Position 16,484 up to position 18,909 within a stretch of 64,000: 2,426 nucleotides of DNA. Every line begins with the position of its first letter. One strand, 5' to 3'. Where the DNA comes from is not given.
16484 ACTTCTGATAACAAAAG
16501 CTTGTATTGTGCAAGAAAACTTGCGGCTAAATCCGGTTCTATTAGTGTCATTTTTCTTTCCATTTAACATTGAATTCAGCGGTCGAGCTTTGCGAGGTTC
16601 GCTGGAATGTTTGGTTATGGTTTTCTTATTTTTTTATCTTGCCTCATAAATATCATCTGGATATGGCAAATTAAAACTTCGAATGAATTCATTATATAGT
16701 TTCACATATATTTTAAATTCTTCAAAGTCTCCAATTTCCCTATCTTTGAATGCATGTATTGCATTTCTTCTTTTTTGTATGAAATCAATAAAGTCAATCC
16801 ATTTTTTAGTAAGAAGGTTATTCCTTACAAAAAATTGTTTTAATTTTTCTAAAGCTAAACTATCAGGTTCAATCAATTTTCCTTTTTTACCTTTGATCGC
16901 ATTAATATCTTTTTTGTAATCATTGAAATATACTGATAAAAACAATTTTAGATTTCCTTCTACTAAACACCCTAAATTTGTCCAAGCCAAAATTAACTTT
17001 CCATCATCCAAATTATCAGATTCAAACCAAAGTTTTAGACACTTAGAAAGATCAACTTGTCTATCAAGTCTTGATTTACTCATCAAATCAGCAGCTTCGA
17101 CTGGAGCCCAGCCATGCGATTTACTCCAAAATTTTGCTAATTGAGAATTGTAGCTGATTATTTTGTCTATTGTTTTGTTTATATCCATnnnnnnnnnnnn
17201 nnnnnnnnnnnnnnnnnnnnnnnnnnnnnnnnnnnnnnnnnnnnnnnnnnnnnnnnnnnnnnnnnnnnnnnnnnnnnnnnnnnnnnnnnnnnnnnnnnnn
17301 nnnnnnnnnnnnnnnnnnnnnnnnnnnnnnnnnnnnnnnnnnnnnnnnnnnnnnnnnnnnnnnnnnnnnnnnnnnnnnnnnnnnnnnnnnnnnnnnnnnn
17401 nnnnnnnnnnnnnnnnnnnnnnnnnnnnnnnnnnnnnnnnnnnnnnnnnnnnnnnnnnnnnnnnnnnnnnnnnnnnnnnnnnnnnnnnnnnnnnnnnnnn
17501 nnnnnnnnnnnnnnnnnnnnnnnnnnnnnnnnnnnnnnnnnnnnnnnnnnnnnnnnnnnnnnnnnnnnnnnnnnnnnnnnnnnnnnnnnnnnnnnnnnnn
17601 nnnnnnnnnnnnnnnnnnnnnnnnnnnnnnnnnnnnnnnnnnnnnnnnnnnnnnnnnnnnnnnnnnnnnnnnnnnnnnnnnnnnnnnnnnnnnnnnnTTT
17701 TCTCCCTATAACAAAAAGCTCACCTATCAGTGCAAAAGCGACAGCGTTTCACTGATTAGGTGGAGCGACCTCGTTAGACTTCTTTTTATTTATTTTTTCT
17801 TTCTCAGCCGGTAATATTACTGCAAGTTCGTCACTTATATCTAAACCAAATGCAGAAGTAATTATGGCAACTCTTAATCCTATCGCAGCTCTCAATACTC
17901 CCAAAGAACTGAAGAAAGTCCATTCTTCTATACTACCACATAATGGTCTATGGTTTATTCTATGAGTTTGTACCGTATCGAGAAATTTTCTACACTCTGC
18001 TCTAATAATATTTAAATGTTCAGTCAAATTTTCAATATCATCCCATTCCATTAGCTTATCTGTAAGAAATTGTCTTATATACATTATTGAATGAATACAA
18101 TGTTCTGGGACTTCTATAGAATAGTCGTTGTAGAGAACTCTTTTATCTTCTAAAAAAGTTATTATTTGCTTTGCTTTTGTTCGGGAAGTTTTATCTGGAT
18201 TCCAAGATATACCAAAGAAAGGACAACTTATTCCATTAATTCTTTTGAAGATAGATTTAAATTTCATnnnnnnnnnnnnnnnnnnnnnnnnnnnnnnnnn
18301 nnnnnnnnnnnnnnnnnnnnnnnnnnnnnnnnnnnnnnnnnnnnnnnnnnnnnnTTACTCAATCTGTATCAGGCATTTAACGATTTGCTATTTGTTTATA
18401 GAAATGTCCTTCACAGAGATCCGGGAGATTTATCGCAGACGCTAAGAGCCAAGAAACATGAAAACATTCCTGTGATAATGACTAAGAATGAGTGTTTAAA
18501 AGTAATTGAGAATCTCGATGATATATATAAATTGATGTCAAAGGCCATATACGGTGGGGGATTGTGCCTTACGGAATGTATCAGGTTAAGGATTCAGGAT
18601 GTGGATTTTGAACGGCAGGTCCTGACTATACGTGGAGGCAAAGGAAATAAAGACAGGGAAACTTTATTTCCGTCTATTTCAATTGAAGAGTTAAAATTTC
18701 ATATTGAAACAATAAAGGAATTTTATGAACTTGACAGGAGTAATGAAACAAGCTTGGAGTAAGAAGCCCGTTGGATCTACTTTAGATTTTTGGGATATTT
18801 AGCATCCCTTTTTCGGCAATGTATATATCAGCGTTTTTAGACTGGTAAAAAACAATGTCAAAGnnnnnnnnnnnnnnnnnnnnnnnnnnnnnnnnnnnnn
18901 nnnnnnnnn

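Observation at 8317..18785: Seventeen-cassette chromosomal integron abutting a decayed integrase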

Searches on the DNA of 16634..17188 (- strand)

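Call 64: search_with_rna_model(model_id=R2, sources=[L187, L188, L189, L190], filters=off, max_evalue=1)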
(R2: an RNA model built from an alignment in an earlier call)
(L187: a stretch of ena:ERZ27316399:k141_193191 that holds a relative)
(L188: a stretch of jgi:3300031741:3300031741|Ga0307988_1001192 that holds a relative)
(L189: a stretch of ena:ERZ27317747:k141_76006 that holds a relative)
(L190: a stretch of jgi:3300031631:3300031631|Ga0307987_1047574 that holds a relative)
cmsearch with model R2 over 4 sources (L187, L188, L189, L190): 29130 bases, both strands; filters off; matches with E-value up to 1: 4.
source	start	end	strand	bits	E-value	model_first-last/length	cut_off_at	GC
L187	9945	10004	-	22.6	0.00068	1-60/60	no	0.43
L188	121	180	-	22.6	0.00068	1-60/60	no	0.43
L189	135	194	-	22.6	0.00068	1-60/60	no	0.43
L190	585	644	-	22.6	0.00068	1-60/60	no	0.43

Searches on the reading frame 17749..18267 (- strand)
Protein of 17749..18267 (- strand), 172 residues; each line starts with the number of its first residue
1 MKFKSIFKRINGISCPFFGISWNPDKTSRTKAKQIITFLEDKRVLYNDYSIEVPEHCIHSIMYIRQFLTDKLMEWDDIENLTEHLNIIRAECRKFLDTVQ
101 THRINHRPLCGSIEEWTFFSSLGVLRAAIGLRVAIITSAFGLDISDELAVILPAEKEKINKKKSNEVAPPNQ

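Call 8: search_protein_families(library=pfam, proteins=[window:17749-18267:-], max_evalue=0.01)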
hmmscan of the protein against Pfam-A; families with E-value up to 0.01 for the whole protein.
window:17749-18267:- (172 aa): 1 family
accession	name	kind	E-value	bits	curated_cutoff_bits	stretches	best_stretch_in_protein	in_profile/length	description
PF20355.3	DUF6650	-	1.6e-13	51.3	27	1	9-146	4-144/150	Family of unknown function (DUF6650)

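Call 60: search_protein_families(library=padloc, proteins=[window:17749-18267:-], max_evalue=0.001)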
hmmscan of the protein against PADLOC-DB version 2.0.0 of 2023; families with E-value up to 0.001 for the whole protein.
window:17749-18267:- (172 aa): 0 families

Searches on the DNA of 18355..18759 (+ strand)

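Call 42: search_with_rna_model(model_id=R1, sources=[L060, L062, L063, L064, L065, L066], filters=off, max_evalue=1, make_alignment=true)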
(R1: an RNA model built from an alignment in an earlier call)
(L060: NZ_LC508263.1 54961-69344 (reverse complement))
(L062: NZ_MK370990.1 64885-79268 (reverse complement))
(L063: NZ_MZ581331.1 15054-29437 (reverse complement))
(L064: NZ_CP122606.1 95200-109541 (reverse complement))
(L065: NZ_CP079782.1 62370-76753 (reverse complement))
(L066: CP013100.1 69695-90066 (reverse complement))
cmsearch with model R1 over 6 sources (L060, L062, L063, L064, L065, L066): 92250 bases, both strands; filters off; matches with E-value up to 1: 12.
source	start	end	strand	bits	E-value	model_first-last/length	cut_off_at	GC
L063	6108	6167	+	82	2.1e-19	1-60/60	no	0.52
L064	4457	4516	+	81.3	3.2e-19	1-60/60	no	0.57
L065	3719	3778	+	79.6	9.3e-19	1-60/60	no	0.53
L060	4859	4918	+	76.6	6e-18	1-60/60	no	0.58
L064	5310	5369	+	75.9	9.4e-18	1-60/60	no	0.52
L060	5715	5774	+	65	7.5e-15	1-60/60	no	0.57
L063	4340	4411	+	52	2.4e-11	1-60/60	no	0.62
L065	5848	5919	+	42.6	7.7e-09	1-60/60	no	0.64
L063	4979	5039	+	30.3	1.5e-05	1-60/60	no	0.62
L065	4687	4760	+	22.5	0.0019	5-56/60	no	0.53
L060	6044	6117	+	17.4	0.044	10-53/60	no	0.59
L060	5731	5758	-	15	0.2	17-44/60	no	0.64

Alignment A3: 12 matches aligned to the model, 97 columns, each read 5' to 3' on its own strand. Consensus structure (alignment columns), stored with it:
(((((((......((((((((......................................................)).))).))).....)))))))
